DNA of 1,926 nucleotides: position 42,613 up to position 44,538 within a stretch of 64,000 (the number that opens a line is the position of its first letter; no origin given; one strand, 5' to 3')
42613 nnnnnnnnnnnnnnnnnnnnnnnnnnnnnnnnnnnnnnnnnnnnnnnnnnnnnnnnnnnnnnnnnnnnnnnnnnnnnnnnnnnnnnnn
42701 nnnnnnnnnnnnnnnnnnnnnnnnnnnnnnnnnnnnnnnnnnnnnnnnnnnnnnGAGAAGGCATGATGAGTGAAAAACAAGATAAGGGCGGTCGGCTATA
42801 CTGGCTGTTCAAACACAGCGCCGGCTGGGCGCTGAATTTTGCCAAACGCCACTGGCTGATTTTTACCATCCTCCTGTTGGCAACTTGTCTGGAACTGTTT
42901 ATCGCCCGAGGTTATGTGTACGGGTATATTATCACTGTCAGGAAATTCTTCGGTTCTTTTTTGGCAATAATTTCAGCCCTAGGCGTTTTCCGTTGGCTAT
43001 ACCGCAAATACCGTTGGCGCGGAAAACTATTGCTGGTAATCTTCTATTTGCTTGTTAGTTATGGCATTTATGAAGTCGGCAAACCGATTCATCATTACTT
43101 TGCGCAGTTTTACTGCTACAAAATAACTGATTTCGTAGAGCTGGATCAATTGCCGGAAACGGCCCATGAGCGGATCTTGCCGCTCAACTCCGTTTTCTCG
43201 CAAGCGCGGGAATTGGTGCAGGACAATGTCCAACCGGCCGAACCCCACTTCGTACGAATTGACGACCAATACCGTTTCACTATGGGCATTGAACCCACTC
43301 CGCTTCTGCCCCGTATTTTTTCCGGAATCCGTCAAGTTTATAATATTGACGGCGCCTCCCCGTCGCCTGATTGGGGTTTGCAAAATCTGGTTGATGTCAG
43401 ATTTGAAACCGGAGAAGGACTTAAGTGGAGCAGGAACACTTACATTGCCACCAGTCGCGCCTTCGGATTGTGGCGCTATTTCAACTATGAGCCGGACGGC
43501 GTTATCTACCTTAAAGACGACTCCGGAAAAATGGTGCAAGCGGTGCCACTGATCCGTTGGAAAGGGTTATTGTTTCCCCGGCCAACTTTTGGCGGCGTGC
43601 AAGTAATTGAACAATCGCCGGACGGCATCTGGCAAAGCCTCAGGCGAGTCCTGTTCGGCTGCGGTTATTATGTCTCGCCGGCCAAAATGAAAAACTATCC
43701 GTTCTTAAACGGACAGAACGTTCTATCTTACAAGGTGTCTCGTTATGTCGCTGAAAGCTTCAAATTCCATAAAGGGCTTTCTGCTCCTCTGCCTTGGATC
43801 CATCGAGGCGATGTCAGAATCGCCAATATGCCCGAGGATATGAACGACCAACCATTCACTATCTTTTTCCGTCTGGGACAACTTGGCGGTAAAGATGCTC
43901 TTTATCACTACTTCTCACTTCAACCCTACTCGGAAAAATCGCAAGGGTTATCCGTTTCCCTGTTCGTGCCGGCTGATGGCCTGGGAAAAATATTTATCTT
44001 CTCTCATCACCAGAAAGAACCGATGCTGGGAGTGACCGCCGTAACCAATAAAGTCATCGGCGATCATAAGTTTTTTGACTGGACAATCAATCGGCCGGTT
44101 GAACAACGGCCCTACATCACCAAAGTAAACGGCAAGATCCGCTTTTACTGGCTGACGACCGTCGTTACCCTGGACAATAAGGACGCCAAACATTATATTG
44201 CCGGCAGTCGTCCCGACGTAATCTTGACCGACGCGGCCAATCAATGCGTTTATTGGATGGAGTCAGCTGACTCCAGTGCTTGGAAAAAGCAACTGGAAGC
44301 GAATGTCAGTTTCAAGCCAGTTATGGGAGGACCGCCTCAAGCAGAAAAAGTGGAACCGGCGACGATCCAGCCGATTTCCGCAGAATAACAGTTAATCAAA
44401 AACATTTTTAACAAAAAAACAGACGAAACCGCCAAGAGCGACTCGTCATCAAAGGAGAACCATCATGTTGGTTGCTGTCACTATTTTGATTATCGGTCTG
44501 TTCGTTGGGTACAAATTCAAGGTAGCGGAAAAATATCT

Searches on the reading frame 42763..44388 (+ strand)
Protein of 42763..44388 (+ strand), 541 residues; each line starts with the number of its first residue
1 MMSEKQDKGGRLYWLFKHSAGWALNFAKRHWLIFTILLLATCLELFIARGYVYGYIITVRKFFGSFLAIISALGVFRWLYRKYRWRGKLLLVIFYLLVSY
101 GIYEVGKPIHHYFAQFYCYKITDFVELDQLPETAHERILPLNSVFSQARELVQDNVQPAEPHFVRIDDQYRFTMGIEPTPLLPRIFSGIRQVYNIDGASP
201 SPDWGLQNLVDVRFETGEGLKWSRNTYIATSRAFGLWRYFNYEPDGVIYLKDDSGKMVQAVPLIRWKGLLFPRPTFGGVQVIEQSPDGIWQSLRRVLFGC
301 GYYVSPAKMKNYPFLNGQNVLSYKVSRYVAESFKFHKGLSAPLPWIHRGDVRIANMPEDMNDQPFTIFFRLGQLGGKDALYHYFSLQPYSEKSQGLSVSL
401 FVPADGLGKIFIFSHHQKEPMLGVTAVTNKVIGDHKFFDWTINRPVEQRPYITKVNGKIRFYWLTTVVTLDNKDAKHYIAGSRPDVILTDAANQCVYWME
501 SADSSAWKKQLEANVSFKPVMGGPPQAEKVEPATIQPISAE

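Call 3: search_protein_families(library=pfam, proteins=[window:42763-44388:+], max_evalue=1)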
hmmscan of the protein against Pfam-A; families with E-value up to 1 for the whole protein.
window:42763-44388:+ (541 aa): 0 families

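Call 4: search_protein_families(library=ncbifam, proteins=[window:42763-44388:+], max_evalue=1)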
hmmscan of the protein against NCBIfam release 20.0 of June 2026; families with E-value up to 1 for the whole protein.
window:42763-44388:+ (541 aa): 0 families

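Call 12: search_protein_families(library=padloc, proteins=[window:42763-44388:+], max_evalue=0.1)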
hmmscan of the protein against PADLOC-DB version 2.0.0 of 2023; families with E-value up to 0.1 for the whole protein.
window:42763-44388:+ (541 aa): 0 families

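Call 36: search_protein_families(library=pfam, alignment_id=A3, max_evalue=1)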
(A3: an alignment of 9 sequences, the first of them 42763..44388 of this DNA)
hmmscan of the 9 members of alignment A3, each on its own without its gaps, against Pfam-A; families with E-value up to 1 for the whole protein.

A. member 1, window:42763-44388:+ (541 aa): 0 families

B. families by the number of members that match (of 9 scanned): 8 families
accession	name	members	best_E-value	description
PF22285.2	DUF6962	3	0.0056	Family of unknown function (DUF6962)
PF13567.11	DUF4131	2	0.22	Domain of unknown function (DUF4131)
PF02322.20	Cyt_bd_oxida_II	1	0.00078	Cytochrome bd terminal oxidase subunit II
PF07695.17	7TMR-DISM_7TM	1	0.0091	7TM diverse intracellular signalling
PF13664.11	DUF4149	1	0.022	Domain of unknown function (DUF4149)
PF12725.13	DUF3810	1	0.11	Protein of unknown function (DUF3810)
PF01757.29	Acyl_transf_3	1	0.22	Acyltransferase domain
PF12666.12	PrgI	1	0.44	PrgI family protein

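Call 40: search_solved_structures(query=A3, max_evalue=1)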
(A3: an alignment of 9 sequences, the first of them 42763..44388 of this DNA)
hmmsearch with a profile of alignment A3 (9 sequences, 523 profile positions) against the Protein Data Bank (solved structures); distinct sequences matched with E-value up to 1: 0.
